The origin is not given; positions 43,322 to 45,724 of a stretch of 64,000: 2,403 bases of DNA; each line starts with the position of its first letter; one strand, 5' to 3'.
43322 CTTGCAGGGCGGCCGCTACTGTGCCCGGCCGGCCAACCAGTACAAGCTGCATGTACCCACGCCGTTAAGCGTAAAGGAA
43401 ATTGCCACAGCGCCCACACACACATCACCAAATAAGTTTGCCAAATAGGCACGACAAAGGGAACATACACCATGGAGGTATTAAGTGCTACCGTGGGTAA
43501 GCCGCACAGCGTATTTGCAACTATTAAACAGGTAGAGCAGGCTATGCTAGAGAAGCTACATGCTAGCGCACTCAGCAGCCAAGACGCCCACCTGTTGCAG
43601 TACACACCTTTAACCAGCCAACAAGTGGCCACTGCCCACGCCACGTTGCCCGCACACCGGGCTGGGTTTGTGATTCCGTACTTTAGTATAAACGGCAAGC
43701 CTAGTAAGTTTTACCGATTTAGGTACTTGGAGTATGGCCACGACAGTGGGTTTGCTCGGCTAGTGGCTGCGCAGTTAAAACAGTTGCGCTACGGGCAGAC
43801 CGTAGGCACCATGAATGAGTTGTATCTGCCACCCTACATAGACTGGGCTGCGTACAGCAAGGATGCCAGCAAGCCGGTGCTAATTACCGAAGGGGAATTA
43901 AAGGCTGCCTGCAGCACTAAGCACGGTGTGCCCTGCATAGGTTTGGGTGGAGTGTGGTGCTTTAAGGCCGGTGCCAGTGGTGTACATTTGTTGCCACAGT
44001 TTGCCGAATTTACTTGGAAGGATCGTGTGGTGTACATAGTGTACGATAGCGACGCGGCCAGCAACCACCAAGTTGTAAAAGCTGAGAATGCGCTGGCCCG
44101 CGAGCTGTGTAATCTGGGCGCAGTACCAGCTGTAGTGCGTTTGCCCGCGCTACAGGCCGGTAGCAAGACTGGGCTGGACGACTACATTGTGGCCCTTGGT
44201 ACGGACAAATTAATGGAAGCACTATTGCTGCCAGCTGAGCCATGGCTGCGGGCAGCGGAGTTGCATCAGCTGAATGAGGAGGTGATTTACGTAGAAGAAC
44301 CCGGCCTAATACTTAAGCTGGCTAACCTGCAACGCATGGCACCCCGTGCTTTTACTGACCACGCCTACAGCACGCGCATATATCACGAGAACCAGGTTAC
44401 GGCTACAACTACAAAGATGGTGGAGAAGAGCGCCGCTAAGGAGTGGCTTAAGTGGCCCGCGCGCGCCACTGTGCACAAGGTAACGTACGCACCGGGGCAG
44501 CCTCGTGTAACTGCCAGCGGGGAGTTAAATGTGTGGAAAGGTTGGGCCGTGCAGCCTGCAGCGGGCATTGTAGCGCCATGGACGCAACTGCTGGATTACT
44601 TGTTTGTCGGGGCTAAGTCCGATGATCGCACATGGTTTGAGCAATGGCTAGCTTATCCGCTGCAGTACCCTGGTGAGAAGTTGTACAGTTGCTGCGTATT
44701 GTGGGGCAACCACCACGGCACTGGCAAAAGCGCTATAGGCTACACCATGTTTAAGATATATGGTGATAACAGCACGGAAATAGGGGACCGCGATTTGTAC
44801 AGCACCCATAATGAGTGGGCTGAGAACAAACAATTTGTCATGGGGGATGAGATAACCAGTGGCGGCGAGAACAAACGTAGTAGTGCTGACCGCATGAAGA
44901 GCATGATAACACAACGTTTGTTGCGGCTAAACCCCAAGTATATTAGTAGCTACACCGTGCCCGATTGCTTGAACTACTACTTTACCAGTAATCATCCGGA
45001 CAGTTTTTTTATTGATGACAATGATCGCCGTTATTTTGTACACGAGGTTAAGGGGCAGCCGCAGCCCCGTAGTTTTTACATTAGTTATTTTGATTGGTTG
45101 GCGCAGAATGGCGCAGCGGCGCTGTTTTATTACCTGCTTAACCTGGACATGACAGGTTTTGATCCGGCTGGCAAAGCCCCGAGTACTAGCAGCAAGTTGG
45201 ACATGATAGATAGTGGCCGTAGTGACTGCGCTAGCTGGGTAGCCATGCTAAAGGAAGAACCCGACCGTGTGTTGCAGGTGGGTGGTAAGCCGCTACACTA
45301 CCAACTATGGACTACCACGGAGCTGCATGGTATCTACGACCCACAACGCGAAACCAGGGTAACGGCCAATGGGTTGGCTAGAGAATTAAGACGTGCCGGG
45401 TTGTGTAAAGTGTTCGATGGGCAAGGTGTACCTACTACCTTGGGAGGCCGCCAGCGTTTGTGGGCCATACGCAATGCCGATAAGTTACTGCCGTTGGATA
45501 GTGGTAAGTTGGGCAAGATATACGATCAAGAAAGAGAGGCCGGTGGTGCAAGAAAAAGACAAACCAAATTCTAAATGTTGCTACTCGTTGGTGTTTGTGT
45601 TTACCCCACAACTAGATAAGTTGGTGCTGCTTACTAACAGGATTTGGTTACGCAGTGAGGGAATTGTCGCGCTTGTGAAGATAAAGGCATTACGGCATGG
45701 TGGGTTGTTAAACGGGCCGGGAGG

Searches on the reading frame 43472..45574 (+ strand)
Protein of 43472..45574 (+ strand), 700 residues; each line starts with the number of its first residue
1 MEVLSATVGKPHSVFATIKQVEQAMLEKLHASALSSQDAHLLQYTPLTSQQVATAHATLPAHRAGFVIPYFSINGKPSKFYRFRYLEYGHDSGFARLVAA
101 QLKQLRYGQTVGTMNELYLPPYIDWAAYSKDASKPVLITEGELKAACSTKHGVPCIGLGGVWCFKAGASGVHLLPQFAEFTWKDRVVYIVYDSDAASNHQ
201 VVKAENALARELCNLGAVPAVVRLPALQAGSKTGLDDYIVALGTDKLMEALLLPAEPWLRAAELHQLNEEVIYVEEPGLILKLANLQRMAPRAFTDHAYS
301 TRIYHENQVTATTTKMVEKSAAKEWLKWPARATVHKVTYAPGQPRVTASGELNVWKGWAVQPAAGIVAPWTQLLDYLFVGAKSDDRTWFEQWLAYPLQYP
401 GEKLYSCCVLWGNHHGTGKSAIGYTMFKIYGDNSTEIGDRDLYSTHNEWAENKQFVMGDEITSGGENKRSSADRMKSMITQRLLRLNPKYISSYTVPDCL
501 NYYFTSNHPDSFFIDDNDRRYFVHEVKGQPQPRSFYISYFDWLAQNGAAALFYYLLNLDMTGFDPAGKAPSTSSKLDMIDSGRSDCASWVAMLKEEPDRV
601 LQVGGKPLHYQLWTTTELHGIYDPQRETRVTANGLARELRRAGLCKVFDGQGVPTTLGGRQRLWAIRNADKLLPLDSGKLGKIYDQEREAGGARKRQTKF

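Call 12: search_protein_families(library=phrogs, proteins=[window:43472-45574:+], max_evalue=0.01)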
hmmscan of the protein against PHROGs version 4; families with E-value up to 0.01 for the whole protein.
window:43472-45574:+ (700 aa): 7 families
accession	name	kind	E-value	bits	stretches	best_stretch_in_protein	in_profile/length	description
phrog_1156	-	DNA, RNA and nucleotide metabolism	5.6e-35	122.1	1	295-644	436-805/855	DNA primase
phrog_4762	-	unknown function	1.7e-17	63.7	1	371-526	472-626/822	-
phrog_1829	-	DNA, RNA and nucleotide metabolism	2e-13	50.4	1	364-529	465-629/772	DNA primase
phrog_9765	-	DNA, RNA and nucleotide metabolism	3e-09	36.4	1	371-523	590-744/939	DNA primase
phrog_24712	-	unknown function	9.5e-09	34.7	1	388-526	456-595/801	-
phrog_2249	-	DNA, RNA and nucleotide metabolism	1.2e-06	28.4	1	304-447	405-586/802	DNA primase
phrog_849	-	DNA, RNA and nucleotide metabolism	0.00027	21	1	66-196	185-298/435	DNA primase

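Call 13: search_protein_families(library=pfam, proteins=[window:43472-45574:+], max_evalue=0.01)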
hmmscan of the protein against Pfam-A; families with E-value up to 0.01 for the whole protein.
window:43472-45574:+ (700 aa): 3 families
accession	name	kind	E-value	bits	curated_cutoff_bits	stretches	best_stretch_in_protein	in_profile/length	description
PF12965.13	DUF3854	-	8.1e-19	68.3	23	1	125-245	2-129/130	Domain of unknown function (DUF3854)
PF19263.5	DUF5906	-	5.6e-17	62.9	27.6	1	411-520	2-114/114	Family of unknown function (DUF5906)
PF05272.17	VapE-like_dom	-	5.1e-05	23.3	25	1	399-530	45-171/217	Virulence-associated protein E-like domain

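Call 24: find_related_loci(query=window:43472-45574:+, collection=viral_contigs, flank=6000)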
Query window:43472-45574:+ (700 aa) in viral_contigs; peptide patterns used: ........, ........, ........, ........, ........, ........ (x = any residue, [..] = any of these).
22 stretches matched a pattern; 19 encode a relative of the query (tblastn E <= 1e-3); 19 distinct loci.
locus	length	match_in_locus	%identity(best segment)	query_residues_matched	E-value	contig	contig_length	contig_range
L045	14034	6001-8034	56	15-696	0e+0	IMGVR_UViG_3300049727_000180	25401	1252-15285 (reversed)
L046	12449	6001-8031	56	13-697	0e+0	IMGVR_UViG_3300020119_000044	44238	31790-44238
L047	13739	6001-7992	56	24-690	0e+0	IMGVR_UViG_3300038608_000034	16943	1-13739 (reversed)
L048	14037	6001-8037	54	4-690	0e+0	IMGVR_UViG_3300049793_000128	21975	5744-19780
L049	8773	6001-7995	54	28-699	0e+0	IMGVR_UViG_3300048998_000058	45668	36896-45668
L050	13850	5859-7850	52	21-693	0e+0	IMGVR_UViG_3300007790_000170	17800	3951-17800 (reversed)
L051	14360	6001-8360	51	19-696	0e+0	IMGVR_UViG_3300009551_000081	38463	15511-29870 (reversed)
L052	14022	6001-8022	53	13-688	0e+0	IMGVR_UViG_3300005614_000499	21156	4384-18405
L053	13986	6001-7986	52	24-689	0e+0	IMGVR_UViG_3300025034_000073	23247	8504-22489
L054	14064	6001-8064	55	13-700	0e+0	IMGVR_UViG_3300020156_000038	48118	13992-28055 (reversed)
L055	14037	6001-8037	50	9-688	0e+0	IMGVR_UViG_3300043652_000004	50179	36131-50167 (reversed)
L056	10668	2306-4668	49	20-689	0e+0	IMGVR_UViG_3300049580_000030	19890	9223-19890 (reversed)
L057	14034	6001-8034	48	13-689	0e+0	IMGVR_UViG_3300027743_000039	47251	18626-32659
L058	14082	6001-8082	58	4-697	0e+0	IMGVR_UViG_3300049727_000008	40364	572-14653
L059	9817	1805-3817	50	24-695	0e+0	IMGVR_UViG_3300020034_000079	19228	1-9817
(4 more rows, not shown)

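Call 29: find_encoding_contigs(protein=window:43472-45574:+, flank=10000, max_places=6)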
Protein window:43472-45574:+ (700 aa): 24 contigs read that carry it; 5 places shown.
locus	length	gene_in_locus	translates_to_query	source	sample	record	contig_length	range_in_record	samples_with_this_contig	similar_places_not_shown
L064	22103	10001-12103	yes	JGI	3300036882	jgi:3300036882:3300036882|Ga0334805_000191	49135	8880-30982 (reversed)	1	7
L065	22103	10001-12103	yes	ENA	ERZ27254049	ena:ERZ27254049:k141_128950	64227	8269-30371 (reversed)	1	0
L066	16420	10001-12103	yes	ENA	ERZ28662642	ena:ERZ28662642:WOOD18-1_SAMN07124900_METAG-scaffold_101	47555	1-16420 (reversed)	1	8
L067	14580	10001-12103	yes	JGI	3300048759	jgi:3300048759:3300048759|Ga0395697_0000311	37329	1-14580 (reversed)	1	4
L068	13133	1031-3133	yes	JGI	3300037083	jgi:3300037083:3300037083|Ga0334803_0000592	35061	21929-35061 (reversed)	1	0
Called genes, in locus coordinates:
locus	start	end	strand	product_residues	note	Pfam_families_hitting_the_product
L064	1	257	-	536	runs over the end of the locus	PF04860:Phage_portal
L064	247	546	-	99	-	-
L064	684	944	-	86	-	-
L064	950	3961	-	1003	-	-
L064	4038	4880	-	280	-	-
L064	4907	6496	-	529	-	PF03237:Terminase_6N, PF17289:Terminase_6C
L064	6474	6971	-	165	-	PF18932:DUF5681 (weak)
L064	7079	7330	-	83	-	-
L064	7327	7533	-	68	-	-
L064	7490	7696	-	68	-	-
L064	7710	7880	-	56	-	-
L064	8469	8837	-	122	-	-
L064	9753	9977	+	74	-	-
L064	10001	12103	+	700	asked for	PF12965:DUF3854, PF19263:DUF5906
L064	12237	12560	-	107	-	-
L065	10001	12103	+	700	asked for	PF12965:DUF3854, PF19263:DUF5906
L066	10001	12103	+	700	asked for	PF12965:DUF3854, PF19263:DUF5906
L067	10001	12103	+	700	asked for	PF12965:DUF3854, PF19263:DUF5906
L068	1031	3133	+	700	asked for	PF12965:DUF3854, PF19263:DUF5906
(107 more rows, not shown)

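Call 35: search_protein_families(library=pfam, proteins=[L045:4760-5302:-, L045:2992-4614:-, L045:1022-2995:-, L057:4748-5317:-, L057:3175-4761:-, L047:4678-5436:+, L049:4722-5303:+], max_evalue=0.01)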
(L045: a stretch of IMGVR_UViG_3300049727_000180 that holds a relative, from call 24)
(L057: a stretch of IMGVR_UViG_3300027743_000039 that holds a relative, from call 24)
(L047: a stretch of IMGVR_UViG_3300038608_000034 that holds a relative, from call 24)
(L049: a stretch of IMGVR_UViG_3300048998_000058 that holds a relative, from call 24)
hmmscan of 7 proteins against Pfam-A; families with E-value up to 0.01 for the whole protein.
L045:4760-5302:- (180 aa): 0 families

L045:2992-4614:- (540 aa): 3 families
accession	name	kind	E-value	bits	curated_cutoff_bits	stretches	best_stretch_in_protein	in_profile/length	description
PF03237.21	Terminase_6N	-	4.8e-18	66.1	22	1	95-342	1-212/215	Terminase large subunit, T4likevirus-type, N-terminal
PF17289.8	Terminase_6C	-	2.6e-13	50.7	22.6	1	376-518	3-153/155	Terminase RNaseH-like domain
PF03447.22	NAD_binding_3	-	0.0019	19.3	24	0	390-486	21-116/116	Homoserine dehydrogenase, NAD binding domain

L045:1022-2995:- (657 aa): 1 family
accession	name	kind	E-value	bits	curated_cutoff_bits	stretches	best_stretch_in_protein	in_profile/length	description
PF06381.16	Phage_portal_3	-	1.9e-78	264.1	33.8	1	122-461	11-353/357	Phage portal protein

L057:4748-5317:- (189 aa): 1 family
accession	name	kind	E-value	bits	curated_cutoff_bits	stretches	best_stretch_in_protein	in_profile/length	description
PF03592.21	Terminase_2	-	1.5e-07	32.6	26.1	1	52-177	6-122/141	Terminase small subunit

L057:3175-4761:- (528 aa): 2 families
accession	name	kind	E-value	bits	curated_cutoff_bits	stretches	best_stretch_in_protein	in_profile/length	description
PF03237.21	Terminase_6N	-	0.004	17.3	22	0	238-303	146-213/215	Terminase large subunit, T4likevirus-type, N-terminal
PF04466.19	Terminase_3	-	0.0097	15.9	23.2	0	198-283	126-193/201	Phage terminase large subunit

L047:4678-5436:+ (252 aa): 0 families

L049:4722-5303:+ (193 aa): 0 families

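Call 36: search_protein_families(library=pfam, proteins=[L045:5639-5921:+, L047:5676-5851:+], max_evalue=10)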
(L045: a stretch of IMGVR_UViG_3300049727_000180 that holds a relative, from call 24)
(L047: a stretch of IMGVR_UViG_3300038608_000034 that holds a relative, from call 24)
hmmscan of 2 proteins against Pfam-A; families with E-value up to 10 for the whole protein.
L045:5639-5921:+ (94 aa): 0 families

L047:5676-5851:+ (58 aa): 0 families

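Call 54: search_solved_structures(query=window:43472-45574:+, max_evalue=0.01)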
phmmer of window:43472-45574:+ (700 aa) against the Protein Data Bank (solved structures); distinct sequences matched with E-value up to 0.01: 2.
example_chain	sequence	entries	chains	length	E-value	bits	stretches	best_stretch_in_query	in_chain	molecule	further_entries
6k9e_A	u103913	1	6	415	6e-10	41.1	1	381-538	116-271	Primase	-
6k9c_A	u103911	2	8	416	6.1e-10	41.1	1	381-538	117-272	Primase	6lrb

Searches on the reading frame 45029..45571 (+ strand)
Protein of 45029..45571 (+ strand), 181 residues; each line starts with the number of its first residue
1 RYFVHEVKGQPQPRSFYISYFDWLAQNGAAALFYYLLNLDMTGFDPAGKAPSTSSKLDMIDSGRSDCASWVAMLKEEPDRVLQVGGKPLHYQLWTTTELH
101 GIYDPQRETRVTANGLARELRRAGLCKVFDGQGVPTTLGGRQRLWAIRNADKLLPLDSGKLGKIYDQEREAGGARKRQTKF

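Call 70: find_homologous_proteins(query=window:45029-45571:+, max_evalue=0.001)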
Query window:45029-45571:+ (181 aa): 5 proteins with E <= 0.001 among 201 candidates.
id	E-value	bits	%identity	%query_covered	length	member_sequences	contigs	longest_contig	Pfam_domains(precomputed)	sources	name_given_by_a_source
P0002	3.6e-91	322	80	100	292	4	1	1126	PF19263.6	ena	-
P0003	5.1e-41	158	46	98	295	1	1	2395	PF19263.6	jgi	-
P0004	7.6e-40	154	47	95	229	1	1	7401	PF19263.6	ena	-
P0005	4.1e-39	152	45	94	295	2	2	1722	PF19263.6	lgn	-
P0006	3.2e-26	110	45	85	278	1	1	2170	PF19263.6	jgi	jgi:hypothetical protein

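Call 78: predict_structure(alignment_id=A1)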
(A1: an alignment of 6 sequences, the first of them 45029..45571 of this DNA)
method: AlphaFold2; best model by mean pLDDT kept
length: 181 residues; sequences in the alignment: 6
mean_pLDDT: 73.1   pTM: 0.59
mean pLDDT of the five models: 73.1, 70.7, 63.8, 58.0, 36.5
residues with pLDDT >= 90: 69; 70-90: 38; 50-70: 28; < 50: 46
segments of 3 or more residues with pLDDT < 50: 1-8, 33-35, 37-44, 48-63, 174-181
pLDDT, mean of each block of 10 residues (from residue 1): 40 65 60 48 45 45 67 91 87 93 83 89 92 89 94 94 92 44 33
secondary structure, 60 per line:
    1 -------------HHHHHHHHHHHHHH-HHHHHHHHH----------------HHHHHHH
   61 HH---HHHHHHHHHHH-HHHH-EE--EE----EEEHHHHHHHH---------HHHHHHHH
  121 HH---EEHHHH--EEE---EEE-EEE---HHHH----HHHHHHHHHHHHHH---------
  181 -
elements in order: H14-27 H29-37 H54-62 H66-76 H78-81 E93-95 H96-103 H113-122 H128-131 E134-136 E140-142 E144-146 H150-153 H158-171

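Call 81: fold_search(model_id=the predicted structure, library=pdb)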
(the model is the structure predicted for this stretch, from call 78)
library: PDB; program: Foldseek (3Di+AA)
matches with E <= 10: 194; with E <= 0.001: 0
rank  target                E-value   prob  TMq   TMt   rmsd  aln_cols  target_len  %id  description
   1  9qbc                  1.5e-01  0.69  0.28  0.42  10.6       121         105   16  Crystal structure of Brachyspira hampsonii PadR (released 2026-03-11)
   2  2qby_B                1.7e-01  0.35  0.27  0.14  13.7       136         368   10  Crystal structure of a heterodimer of Cdc6/Orc1 initiators bound to origin DNA (from S. solfataricus) (released 2007-09-11)
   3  5meb_B                2.2e-01  0.35  0.26  0.37  12.1       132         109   13  Crystal structure of yeast Cdt1 C-terminal domain (released 2017-05-17)
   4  5dym                  3.3e-01  0.54  0.28  0.47  10.7       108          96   14  Crystal structure of a PadR family transcription regulator from hypervirulent Clostridium difficile R20291 - CdPadR_0991 (released 2016-10-05)
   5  3a4c                  3.5e-01  0.38  0.28  0.41  14.1       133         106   11  Crystal structure of cdt1 C terminal domain (released 2009-10-13)
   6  5nbc_D                3.5e-01  0.28  0.24  0.32  14.0       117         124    9  Structure of Prokaryotic Transcription Factors (released 2018-05-16)
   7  6abt_A                3.7e-01  0.44  0.27  0.43  11.9       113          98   12  Crystal structure of transcription factor from Listeria monocytogenes (released 2019-06-05)
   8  7dvs_A                4.4e-01  0.30  0.25  0.30  11.1       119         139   13  Crystal structure of Apo (heme-free) PefR (released 2021-09-29)
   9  5zi8_B                4.7e-01  0.54  0.31  0.48   9.9       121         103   13  Crystal structure of the PadR-family transcriptional regulator Rv3488 of Mycobacterium tuberculosis H37Rv in complex w (released 2018-10-17)
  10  2fbh                  4.7e-01  0.28  0.25  0.31  13.1       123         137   15  The crystal structure of transcriptional regulator PA3341 (released 2005-12-20)
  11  6abq_A                5.0e-01  0.41  0.30  0.45  13.5       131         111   11  Crystal structure of transcription factor from Listeria monocytogenes (released 2019-06-05)
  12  5bs6_D                5.0e-01  0.30  0.26  0.22  11.1       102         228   16  Apo structure of transcriptional factor AraR from Bacteroides thetaiotaomicron VPI (released 2015-06-17)
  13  2p5l_D                5.3e-01  0.60  0.23  0.54   4.9        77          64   18  Crystal structure of a dimer of N-terminal domains of AhrC in complex with an 18bp DNA operator site (released 2008-03-11)
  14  1kyz_C                5.3e-01  0.20  0.22  0.13  10.9       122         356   15  Crystal Structure Analysis of Caffeic acid/5-hydroxyferulic acid 3/5-O-methyltransferase Ferulic Acid Complex (released 2002-08-28)
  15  9qbd_A                5.6e-01  0.38  0.28  0.43  10.4       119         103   16  Crystal structure of Brachyspira hampsonii PadR with Leu88 replaced by 3-aminotyrosine (released 2026-03-11)
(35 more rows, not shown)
